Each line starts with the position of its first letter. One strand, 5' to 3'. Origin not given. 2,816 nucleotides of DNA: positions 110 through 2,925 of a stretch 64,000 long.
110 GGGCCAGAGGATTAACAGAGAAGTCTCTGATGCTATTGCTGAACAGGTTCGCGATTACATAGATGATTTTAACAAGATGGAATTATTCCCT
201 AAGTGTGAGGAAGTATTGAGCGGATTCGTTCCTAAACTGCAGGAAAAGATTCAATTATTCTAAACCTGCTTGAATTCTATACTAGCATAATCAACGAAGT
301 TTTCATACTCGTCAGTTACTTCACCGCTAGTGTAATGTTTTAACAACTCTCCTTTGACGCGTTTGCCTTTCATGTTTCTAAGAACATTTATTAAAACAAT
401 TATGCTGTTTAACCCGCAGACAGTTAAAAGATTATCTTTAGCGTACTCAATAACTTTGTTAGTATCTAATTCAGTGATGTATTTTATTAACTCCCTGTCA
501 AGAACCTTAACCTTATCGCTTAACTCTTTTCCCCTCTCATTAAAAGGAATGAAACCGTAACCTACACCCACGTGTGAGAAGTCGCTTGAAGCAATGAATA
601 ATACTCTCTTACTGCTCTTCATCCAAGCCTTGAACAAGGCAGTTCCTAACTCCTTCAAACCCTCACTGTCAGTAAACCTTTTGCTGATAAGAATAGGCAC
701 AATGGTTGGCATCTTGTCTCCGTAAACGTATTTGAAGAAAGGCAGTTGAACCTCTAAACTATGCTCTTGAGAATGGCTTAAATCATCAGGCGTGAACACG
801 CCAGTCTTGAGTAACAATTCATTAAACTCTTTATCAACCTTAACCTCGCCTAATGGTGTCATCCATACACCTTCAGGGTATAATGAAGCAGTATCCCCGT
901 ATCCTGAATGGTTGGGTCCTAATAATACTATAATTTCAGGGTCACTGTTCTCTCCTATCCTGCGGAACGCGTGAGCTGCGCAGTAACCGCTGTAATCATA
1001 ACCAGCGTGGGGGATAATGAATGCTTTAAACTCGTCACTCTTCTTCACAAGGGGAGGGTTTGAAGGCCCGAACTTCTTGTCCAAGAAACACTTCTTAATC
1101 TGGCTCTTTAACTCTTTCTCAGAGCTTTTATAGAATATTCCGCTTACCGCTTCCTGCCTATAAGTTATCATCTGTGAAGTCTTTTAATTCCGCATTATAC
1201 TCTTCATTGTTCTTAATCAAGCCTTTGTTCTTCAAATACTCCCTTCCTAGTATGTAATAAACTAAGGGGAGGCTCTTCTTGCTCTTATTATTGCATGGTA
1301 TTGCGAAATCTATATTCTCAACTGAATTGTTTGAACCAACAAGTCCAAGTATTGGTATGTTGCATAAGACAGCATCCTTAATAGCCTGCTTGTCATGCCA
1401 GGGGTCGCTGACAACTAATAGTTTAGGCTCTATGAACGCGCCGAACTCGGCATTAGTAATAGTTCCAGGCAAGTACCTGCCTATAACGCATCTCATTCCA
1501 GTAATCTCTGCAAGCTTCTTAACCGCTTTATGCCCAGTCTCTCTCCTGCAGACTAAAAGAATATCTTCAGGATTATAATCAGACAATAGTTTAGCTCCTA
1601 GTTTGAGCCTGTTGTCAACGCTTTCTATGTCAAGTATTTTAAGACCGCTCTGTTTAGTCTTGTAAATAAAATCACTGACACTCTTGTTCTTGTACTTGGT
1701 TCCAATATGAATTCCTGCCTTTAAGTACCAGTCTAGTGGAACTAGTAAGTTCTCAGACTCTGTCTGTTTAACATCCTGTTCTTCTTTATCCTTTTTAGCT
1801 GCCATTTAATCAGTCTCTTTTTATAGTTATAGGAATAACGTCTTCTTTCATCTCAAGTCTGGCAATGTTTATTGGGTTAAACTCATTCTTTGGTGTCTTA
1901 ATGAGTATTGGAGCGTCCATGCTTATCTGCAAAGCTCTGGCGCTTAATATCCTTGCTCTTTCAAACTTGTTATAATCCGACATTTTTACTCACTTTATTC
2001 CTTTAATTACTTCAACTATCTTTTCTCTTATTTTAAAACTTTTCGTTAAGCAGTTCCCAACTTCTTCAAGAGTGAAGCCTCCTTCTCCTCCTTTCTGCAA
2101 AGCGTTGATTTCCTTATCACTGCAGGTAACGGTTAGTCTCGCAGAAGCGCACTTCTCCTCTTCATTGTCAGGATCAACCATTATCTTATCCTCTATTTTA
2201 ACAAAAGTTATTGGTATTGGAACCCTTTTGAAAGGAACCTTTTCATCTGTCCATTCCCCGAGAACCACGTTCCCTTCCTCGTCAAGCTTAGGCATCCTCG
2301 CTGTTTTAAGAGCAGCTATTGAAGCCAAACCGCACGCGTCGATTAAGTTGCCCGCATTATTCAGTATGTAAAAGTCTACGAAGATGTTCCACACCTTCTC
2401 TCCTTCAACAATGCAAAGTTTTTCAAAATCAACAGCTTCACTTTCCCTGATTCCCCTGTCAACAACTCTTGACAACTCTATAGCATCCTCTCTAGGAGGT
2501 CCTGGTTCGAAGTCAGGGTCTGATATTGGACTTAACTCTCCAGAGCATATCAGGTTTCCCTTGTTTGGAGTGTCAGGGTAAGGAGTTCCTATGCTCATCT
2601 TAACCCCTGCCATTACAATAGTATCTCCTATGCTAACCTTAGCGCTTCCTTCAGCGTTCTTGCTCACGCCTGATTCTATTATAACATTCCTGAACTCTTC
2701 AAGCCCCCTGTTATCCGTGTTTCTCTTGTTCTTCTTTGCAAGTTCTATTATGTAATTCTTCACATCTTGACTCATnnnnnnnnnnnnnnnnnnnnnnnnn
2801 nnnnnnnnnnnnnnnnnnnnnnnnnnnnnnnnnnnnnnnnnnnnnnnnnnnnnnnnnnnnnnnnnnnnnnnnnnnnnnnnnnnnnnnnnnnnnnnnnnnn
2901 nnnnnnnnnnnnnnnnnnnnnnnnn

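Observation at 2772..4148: FAU-1 / RNase E/G-like ribonuclease inserted between rrp41 and rrp42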

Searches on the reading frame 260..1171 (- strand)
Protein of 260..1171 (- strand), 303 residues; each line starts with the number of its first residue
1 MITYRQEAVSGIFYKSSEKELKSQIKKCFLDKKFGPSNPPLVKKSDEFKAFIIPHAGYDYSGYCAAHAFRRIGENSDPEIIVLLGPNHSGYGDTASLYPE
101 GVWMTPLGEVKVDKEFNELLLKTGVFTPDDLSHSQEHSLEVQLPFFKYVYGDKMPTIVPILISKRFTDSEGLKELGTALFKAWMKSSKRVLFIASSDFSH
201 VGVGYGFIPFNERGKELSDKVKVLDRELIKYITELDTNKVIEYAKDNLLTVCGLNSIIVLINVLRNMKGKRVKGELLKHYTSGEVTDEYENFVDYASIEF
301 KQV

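Call 3: search_protein_families(library=pfam, proteins=[window:260-1171:-], max_evalue=0.01)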
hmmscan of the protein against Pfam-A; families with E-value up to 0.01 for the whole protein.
window:260-1171:- (303 aa): 2 families
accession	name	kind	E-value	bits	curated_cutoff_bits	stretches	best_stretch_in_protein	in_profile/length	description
PF01875.22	Memo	-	7.5e-66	222.5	27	1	8-298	3-268/269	Memo-like protein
PF02900.23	LigB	-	0.0004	20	26.3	1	146-285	125-264/269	Catalytic LigB subunit of aromatic ring-opening dioxygenase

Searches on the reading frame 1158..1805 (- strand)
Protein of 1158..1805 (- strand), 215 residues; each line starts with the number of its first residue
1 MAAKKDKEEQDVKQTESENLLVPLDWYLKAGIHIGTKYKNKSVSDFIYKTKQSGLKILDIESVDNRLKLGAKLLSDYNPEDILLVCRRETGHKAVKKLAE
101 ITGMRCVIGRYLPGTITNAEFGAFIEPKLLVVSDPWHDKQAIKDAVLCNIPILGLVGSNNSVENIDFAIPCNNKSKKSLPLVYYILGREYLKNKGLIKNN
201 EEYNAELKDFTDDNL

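Call 3: search_protein_families(library=pfam, proteins=[window:1158-1805:-], max_evalue=0.01)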
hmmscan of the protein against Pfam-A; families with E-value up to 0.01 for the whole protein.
window:1158-1805:- (215 aa): 1 family
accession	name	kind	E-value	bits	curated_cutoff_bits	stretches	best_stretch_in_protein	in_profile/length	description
PF00318.25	Ribosomal_S2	-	2.4e-24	86.2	26.1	2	127-188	150-211/216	Ribosomal protein S2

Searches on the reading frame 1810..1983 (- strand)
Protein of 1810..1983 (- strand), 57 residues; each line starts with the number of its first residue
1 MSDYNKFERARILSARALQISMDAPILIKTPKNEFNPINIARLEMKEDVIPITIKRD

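Call 73: search_protein_families(library=pfam, proteins=[window:1810-1983:-], max_evalue=0.0001)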
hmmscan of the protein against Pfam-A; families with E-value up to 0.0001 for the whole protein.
window:1810-1983:- (57 aa): 1 family
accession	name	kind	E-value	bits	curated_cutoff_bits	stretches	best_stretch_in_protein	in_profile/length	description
PF01192.27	RNA_pol_Rpb6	-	4.5e-09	36.6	26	1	5-52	8-53/53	RNA polymerase Rpb6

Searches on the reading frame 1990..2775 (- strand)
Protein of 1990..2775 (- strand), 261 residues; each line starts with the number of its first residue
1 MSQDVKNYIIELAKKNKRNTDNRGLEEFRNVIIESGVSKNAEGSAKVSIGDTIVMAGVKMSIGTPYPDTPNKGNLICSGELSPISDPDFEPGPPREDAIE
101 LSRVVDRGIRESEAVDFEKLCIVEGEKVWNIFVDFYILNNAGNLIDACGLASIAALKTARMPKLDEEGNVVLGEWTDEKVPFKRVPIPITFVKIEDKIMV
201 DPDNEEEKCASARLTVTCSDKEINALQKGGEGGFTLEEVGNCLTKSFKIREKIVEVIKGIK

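Call 3: search_protein_families(library=pfam, proteins=[window:1990-2775:-], max_evalue=0.01)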
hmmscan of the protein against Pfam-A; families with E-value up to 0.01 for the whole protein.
window:1990-2775:- (261 aa): 2 families
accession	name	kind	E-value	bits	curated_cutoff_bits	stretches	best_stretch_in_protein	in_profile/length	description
PF01138.27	RNase_PH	-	3.7e-32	111.9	25.5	1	27-162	1-130/130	3' exoribonuclease family, domain 1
PF03725.20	RNase_PH_C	-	1.2e-14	54.4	20.8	1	185-248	2-66/67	3' exoribonuclease family, domain 2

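Call 4: search_protein_families(library=ncbifam, proteins=[window:1990-2775:-], max_evalue=0.01)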
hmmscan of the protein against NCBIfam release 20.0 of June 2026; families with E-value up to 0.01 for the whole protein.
window:1990-2775:- (261 aa): 5 families
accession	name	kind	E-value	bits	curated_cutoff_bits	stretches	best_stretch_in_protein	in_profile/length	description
NF003282.1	PRK04282.1-1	equivalog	2.4e-87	292.4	280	1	6-258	10-264/267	exosome complex protein Rrp42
TIGR02065.1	ECX1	equivalog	3.8e-12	46.1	318.7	1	14-256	4-221/230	exosome complex exonuclease Rrp41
TIGR01966.1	RNasePH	equivalog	1.4e-05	24.5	141.5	1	21-246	3-220/236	ribonuclease PH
NF008805.1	PRK11824.1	equivalog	0.0033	15.9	471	0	15-58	302-345/683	polyribonucleotide nucleotidyltransferase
TIGR03591.1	polynuc_phos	equivalog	0.0059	15.1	525.05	0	14-58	306-350/689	polyribonucleotide nucleotidyltransferase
